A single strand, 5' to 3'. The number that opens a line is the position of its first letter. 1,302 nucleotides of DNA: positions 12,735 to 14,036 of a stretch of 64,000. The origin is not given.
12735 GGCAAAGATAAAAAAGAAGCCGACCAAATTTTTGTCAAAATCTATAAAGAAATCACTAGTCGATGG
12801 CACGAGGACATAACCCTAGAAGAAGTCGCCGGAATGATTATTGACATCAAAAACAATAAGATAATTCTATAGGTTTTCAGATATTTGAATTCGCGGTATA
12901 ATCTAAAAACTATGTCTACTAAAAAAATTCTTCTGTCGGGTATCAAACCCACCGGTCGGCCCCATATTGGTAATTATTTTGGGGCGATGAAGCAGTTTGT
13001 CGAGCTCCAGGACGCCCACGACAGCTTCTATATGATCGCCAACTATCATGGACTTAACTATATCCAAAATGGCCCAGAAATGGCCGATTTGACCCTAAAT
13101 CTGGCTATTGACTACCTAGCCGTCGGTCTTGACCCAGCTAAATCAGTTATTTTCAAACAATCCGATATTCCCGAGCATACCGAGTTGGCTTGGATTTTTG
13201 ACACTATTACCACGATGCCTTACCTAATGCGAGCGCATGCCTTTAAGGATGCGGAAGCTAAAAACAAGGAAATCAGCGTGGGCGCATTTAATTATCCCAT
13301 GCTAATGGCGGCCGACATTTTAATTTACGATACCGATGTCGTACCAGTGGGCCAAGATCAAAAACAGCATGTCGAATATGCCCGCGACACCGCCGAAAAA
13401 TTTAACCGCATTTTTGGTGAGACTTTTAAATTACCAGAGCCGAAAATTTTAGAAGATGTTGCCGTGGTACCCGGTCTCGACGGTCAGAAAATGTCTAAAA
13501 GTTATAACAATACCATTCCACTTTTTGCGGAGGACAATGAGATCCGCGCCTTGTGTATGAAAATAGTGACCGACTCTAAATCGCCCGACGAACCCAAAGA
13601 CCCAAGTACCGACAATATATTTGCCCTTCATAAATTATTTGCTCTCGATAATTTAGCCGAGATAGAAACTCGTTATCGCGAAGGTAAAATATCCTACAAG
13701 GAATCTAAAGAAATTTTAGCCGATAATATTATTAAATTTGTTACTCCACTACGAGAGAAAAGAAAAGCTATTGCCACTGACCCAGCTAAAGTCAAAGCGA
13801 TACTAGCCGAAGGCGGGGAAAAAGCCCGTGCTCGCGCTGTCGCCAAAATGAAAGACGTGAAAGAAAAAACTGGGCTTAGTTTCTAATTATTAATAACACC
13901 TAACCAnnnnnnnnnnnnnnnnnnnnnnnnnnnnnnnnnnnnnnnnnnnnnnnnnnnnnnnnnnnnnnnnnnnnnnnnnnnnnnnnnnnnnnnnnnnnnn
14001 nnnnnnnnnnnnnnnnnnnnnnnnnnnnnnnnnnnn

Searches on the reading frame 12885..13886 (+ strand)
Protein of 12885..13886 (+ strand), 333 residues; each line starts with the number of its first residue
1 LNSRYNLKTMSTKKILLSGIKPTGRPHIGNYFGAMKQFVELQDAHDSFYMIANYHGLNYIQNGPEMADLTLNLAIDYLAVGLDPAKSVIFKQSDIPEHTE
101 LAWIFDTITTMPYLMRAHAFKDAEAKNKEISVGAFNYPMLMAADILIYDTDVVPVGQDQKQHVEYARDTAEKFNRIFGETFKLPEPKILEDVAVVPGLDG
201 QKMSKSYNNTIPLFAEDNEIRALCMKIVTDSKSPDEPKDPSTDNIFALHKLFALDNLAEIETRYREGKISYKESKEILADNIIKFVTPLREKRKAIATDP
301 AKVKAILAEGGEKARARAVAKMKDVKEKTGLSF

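Call 48: search_protein_families(library=pfam, proteins=[window:12885-13886:+], max_evalue=0.00001)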
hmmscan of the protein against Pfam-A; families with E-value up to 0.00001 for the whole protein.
window:12885-13886:+ (333 aa): 1 family
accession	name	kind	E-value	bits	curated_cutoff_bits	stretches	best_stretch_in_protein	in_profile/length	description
PF00579.31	tRNA-synt_1b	-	2.4e-60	204.8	21.1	1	15-286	7-291/292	tRNA synthetases class I (W and Y)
